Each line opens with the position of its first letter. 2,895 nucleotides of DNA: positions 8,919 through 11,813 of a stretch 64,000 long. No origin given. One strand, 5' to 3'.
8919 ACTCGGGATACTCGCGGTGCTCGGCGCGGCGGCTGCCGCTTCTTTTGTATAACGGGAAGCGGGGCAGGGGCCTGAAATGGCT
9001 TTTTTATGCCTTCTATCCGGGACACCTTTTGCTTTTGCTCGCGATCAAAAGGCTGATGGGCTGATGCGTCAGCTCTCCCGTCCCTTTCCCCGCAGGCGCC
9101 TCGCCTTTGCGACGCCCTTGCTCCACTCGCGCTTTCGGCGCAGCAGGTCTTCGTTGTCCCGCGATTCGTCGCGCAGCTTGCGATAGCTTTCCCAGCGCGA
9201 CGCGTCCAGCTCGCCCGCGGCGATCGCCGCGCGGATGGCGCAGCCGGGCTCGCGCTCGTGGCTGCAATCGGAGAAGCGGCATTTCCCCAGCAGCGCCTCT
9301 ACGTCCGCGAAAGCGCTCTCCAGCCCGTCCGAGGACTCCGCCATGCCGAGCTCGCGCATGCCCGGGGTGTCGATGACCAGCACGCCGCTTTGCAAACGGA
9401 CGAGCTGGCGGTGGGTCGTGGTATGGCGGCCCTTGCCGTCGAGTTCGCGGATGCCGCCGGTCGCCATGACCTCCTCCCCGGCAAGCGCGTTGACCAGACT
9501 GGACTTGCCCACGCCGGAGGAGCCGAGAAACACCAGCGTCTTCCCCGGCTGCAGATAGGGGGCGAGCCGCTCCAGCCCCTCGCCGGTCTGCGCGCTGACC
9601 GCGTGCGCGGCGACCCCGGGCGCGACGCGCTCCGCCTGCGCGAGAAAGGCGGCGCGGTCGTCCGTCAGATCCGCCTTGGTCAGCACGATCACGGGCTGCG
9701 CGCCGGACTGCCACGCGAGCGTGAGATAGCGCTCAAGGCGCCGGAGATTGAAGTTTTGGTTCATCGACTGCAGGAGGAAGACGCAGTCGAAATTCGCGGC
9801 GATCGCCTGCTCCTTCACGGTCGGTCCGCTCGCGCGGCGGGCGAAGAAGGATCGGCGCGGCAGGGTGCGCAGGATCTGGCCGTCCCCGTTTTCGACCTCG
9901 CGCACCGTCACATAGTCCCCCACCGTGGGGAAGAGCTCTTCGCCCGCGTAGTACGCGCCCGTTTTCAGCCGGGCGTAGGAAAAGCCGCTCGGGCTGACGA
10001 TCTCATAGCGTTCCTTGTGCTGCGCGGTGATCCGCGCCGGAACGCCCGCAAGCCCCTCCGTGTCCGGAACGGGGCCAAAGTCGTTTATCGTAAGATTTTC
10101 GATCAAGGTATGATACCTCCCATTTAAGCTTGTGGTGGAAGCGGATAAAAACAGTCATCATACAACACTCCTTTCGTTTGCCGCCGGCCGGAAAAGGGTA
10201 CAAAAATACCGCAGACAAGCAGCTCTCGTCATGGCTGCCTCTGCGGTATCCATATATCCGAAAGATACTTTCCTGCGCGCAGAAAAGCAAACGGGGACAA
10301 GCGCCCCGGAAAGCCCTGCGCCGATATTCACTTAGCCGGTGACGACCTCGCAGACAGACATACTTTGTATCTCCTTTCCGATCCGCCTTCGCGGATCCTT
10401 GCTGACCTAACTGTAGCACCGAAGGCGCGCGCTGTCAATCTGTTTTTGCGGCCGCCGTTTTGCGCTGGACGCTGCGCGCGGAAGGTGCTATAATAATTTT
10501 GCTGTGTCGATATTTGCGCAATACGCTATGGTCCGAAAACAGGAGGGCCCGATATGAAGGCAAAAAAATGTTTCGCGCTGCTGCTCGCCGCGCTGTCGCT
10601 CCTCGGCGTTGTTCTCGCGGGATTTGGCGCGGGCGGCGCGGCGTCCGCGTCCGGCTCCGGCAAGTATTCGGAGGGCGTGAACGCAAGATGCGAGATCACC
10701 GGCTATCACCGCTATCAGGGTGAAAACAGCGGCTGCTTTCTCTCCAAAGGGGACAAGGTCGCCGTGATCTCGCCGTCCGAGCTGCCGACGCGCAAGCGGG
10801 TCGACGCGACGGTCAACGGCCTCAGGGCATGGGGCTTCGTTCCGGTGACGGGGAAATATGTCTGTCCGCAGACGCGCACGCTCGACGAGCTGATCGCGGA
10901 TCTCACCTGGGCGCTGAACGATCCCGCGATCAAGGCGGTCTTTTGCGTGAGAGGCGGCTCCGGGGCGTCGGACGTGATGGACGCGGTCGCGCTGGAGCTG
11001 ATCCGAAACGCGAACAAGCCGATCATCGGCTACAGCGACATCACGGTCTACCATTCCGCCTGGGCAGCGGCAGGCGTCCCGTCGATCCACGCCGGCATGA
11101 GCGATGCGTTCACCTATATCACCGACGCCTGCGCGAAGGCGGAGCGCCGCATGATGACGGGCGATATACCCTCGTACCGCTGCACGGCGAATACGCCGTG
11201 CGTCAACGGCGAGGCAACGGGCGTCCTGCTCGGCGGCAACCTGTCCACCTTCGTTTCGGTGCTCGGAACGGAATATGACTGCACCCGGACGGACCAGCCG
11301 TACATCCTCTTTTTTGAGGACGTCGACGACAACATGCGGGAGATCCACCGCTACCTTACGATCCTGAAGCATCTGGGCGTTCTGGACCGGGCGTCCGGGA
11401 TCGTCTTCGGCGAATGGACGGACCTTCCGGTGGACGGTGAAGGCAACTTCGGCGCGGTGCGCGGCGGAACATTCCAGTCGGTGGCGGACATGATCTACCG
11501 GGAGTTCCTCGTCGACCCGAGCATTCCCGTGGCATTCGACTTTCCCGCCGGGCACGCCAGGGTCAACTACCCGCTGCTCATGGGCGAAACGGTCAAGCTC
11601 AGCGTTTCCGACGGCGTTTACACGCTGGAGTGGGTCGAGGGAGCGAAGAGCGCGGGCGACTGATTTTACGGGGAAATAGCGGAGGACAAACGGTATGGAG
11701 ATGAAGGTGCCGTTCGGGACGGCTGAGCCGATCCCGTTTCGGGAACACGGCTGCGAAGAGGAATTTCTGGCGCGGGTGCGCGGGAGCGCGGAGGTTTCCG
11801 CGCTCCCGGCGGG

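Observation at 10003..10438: Two-tier uORF attenuator upstream of an rsgA paralogue: candidate ribosome-stress or antibiotic sensor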

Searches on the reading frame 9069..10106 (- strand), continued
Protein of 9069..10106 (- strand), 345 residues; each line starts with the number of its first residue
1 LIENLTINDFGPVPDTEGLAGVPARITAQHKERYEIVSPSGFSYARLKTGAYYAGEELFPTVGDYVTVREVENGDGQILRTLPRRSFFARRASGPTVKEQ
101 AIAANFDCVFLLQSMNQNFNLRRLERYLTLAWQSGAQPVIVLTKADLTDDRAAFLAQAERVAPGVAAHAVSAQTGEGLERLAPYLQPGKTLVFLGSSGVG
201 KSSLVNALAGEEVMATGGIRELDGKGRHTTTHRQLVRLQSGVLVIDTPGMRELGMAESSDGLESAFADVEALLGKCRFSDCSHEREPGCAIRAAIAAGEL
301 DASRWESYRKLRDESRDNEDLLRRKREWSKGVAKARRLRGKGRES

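Call 75: get_annotated_region(hit=H19, flank=1500)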
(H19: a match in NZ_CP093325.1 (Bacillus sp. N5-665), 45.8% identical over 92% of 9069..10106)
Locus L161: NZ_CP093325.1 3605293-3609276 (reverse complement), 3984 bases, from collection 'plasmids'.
description: Bacillus sp. N5-665 strain N5/665 plasmid p1, complete sequence
organism: Bacillus sp. N5-665 (NCBI taxid 2925318)
taxonomy: Bacteria; Bacillota; Bacilli; Bacillales; Bacillaceae; Bacillus; Bacillus sp. N5-665
host: -; source: whole organism,peat soil; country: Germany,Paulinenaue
typing (MOB-suite, as given by PLSDB): non-mobilizable
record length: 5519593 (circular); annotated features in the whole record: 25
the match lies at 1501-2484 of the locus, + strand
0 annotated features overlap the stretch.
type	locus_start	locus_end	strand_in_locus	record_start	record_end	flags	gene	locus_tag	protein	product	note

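Call 76: get_annotated_region(hit=H25, flank=1500)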
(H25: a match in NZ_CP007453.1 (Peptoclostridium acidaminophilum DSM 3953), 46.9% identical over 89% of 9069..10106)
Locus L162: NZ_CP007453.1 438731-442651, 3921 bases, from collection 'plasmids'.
description: Peptoclostridium acidaminophilum DSM 3953 strain al-2 plasmid EAL2_808p, complete sequence
organism: Peptoclostridium acidaminophilum DSM 3953 (NCBI taxid 1286171)
taxonomy: Bacteria; Bacillota; Clostridia; Peptostreptococcales; Peptoclostridiaceae; Peptoclostridium; Peptoclostridium acidaminophilum; Peptoclostridium acidaminophilum DSM 3953
host: -; source: black mud; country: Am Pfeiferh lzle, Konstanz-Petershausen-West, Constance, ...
typing (MOB-suite, as given by PLSDB): non-mobilizable
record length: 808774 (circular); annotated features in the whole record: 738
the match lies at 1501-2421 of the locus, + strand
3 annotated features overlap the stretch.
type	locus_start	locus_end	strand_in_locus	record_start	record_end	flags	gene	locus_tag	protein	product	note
CDS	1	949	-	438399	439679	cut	-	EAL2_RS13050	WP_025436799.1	ammonium transporter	-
CDS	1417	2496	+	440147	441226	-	rsgA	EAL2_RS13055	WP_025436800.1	ribosome small subunit-dependent GTPase A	GO:0006412 - translation [Evidence IEA]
CDS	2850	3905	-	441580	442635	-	-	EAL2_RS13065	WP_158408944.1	zinc dependent phospholipase C family protein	-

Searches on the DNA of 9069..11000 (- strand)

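Call 3: search_rna_families(source=window, start=9500, end=11000, threshold=evalue, max_evalue=10, show_alignments=3)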
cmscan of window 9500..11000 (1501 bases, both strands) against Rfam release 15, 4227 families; matches with E-value up to 10: 3.
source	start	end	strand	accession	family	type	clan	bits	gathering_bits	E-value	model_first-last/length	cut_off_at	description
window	10688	10776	+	RF00845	MIR158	Gene; miRNA;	-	16.7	67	7.4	1-100/100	no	MIR158 microRNA precursor family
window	9549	9610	-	RF02353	BjrC68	Gene; sRNA;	-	15.7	39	0.58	1-82/82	no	Bradyrhizobiaceae sRNA BjrC68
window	9613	9651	-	RF01497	ALIL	Cis-reg;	-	12.3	50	2.6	1-117/117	no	ALIL pseudoknot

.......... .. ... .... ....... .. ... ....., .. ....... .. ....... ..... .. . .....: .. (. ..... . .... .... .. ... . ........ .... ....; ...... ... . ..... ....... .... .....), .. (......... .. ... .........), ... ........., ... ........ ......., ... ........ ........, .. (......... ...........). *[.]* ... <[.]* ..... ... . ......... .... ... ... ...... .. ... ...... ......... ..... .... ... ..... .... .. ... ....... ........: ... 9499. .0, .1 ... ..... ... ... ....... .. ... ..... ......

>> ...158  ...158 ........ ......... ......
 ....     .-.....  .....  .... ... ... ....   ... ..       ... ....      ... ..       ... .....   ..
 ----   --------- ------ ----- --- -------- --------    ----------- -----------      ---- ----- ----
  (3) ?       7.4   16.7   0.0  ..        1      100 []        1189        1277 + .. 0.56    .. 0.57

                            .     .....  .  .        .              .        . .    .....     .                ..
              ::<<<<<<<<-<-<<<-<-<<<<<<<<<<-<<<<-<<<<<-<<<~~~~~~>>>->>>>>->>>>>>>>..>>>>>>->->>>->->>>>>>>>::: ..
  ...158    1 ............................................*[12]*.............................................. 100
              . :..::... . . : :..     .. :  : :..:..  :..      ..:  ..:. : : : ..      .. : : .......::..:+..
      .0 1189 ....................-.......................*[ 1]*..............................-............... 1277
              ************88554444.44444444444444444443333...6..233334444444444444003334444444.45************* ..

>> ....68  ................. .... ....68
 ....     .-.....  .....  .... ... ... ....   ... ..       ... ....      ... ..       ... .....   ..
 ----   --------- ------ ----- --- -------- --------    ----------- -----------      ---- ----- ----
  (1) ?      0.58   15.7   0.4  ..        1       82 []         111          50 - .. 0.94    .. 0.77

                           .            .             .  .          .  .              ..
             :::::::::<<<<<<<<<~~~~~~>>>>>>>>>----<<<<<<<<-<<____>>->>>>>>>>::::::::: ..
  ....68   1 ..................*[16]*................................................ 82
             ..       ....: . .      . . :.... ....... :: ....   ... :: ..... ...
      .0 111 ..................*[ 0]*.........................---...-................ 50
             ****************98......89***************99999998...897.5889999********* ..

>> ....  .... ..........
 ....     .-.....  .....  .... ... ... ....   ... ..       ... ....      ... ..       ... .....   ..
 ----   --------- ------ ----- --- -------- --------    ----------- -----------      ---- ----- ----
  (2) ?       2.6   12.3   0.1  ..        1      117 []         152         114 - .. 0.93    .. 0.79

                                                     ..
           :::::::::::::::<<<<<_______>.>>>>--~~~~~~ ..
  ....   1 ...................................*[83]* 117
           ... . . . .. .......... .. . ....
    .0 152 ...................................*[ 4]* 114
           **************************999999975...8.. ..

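Call 27: search_dna_similar(query=window:10180-10400:-, collection=plasmids, mode=distant, max_evalue=0.001, max_rows=30)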
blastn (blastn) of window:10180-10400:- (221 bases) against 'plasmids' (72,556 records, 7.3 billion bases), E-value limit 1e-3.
No match.

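Call 81: search_rna_families(sources=[L010, L135, L092, L040, L144, L071], threshold=gathering)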
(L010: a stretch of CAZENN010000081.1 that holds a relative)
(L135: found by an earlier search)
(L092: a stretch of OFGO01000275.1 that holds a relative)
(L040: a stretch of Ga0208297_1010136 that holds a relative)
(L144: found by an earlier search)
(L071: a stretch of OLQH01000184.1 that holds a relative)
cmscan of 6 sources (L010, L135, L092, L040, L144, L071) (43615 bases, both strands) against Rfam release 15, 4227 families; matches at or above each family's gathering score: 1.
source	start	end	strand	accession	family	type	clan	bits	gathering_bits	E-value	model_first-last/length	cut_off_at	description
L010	318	402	-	RF01750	ZMP-ZTP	Cis-reg; riboswitch;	-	58.2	39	4.9e-07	1-86/86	no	ZMP/ZTP riboswitch aptamer (pfl RNA motif)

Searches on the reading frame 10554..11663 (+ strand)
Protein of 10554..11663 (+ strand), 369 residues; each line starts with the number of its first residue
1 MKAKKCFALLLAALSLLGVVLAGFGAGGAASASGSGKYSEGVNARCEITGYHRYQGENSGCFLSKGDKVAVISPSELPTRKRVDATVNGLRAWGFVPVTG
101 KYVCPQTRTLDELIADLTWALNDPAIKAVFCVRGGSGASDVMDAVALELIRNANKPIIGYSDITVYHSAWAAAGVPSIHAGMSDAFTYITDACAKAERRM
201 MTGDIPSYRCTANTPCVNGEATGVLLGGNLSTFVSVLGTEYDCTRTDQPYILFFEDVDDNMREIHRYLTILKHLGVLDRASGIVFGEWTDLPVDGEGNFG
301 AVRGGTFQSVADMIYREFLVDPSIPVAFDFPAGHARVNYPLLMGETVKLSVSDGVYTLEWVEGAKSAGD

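Call 6: search_protein_families(library=ncbifam, proteins=[window:10554-11663:+], max_evalue=0.01)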
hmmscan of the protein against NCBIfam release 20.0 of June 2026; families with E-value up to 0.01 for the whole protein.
window:10554-11663:+ (369 aa): 1 family
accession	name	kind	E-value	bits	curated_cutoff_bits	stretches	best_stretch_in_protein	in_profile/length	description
NF008424.0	PRK11253.1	equivalog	1.1e-17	64.1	378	1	112-355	55-295/308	muramoyltetrapeptide carboxypeptidase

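Call 7: search_protein_families(library=pfam, proteins=[window:10554-11663:+], max_evalue=0.01)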
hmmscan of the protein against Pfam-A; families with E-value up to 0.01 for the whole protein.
window:10554-11663:+ (369 aa): 2 families
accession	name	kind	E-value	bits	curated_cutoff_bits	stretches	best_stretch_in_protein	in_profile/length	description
PF17676.7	Peptidase_S66C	-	3.8e-26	92.5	23.7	1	222-349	1-120/120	LD-carboxypeptidase C-terminal domain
PF02016.21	Peptidase_S66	-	5.1e-25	88.4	25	1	69-180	1-121/121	LD-carboxypeptidase N-terminal domain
